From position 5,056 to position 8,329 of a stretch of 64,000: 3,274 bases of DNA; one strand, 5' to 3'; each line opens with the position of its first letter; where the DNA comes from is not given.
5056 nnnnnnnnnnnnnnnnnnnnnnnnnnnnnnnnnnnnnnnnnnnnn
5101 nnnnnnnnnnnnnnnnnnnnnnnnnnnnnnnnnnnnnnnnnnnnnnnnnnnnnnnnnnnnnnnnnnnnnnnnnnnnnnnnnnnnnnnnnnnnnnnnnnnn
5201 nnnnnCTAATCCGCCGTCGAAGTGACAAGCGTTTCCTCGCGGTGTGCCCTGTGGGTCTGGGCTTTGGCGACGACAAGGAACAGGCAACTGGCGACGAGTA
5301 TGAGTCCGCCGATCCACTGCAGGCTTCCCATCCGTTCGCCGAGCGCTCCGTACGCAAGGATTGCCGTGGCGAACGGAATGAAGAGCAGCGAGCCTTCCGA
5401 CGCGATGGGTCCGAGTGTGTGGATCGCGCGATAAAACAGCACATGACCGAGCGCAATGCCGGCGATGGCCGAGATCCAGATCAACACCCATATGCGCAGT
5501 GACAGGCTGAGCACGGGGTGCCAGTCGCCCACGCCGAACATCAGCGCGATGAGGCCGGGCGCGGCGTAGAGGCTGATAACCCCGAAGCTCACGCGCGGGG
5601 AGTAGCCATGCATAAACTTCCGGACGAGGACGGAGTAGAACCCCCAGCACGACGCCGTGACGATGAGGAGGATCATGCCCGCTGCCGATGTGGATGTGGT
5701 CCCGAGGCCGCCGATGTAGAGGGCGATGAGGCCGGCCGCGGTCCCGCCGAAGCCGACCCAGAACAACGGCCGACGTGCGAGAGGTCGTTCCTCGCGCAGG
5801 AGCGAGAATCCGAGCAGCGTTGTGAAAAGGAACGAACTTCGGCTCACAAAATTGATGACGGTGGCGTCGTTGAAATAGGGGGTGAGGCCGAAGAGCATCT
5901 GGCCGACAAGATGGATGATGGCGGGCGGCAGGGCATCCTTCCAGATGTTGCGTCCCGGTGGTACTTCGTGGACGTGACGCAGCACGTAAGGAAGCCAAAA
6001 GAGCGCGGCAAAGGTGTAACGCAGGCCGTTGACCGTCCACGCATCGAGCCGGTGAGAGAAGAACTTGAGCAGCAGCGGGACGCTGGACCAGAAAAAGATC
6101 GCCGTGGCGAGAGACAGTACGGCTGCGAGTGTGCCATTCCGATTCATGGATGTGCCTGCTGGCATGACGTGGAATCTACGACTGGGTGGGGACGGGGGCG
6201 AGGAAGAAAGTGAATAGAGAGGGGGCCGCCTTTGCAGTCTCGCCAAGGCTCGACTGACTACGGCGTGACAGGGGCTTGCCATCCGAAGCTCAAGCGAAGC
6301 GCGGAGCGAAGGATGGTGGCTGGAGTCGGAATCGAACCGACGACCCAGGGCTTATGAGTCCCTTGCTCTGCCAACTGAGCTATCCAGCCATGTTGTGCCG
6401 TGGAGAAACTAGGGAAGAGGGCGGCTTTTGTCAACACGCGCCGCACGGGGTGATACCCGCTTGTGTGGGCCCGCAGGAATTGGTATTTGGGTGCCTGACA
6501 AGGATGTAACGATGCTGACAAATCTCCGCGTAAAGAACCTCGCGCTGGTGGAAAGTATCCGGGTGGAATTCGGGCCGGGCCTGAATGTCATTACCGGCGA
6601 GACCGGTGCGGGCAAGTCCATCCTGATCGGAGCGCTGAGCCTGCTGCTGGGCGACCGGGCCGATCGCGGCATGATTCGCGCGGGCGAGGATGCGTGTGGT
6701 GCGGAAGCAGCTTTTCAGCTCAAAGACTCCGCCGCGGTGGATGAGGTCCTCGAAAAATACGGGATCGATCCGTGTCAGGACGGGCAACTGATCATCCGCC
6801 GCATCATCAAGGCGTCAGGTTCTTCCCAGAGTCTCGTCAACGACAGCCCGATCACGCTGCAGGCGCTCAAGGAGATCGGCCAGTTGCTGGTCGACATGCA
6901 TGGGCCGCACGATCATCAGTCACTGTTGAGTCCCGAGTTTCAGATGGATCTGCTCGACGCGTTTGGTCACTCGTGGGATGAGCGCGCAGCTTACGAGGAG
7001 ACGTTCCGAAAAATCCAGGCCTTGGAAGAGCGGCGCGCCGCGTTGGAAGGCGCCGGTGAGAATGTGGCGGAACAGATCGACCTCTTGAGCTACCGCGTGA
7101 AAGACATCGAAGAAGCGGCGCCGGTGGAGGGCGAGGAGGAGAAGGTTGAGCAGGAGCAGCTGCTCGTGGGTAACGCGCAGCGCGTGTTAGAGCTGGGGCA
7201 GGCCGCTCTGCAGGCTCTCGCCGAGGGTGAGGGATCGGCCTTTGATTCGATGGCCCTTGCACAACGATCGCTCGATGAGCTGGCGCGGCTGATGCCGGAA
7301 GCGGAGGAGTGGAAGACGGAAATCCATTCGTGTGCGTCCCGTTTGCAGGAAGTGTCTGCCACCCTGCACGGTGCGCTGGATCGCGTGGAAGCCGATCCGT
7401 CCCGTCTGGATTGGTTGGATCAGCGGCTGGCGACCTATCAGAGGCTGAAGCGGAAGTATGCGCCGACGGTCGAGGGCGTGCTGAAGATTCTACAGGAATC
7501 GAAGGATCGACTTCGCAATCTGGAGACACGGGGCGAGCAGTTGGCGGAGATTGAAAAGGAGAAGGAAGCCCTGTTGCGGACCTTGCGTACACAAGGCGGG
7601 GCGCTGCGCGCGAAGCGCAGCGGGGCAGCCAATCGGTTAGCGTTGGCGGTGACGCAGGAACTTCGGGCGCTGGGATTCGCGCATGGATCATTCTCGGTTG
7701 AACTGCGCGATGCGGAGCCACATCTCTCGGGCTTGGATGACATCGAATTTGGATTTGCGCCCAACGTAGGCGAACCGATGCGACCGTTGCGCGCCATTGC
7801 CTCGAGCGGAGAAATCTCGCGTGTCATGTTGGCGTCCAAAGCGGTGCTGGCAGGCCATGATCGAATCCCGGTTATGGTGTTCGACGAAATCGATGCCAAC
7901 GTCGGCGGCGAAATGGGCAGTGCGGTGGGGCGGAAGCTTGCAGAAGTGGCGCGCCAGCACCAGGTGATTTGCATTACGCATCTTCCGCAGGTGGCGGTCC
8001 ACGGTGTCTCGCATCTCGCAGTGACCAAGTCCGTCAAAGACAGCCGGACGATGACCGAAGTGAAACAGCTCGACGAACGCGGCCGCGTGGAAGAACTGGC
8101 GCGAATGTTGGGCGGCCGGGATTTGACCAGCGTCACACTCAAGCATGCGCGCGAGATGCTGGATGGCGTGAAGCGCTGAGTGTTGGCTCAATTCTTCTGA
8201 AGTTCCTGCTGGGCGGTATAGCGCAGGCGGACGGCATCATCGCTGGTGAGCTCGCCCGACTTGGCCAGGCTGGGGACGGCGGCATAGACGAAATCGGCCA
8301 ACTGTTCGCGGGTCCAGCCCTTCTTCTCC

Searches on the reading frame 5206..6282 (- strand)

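Call 64: search_protein_families(library=pfam, proteins=[window:5206-6282:-], max_evalue=0.0001)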
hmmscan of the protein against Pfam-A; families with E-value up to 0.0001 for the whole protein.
window:5206-6282:- (358 aa): 1 family
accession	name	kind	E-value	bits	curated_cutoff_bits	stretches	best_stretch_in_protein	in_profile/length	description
PF00892.27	EamA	-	7.9e-22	78.4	28.2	2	201-337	2-134/135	EamA-like transporter family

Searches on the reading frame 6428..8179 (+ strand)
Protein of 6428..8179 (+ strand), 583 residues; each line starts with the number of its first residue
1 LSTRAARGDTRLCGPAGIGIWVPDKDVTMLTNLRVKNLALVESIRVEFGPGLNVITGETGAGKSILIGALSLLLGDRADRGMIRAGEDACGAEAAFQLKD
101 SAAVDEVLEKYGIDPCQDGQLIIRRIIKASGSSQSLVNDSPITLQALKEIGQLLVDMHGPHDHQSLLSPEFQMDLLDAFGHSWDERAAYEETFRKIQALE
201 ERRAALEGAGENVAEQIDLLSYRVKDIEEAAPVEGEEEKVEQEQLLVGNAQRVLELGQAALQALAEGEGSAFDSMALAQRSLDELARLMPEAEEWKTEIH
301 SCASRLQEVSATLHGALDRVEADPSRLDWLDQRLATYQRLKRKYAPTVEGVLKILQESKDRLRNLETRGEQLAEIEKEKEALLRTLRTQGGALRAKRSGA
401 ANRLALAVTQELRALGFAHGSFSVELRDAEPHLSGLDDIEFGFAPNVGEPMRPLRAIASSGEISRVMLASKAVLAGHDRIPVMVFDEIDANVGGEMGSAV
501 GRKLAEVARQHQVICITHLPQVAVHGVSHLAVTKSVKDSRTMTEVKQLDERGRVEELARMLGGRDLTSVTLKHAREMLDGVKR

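Call 64: search_protein_families(library=pfam, proteins=[window:6428-8179:+], max_evalue=0.0001)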
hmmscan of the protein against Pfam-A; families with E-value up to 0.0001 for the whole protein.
window:6428-8179:+ (583 aa): 2 families
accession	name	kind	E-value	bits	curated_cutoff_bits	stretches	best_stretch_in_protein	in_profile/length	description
PF02463.25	SMC_N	-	1.4e-16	61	40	1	30-534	2-213/220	RecF/RecN/SMC N terminal domain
PF13476.12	AAA_23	-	5.1e-13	50.5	27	1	33-243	2-199/201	AAA domain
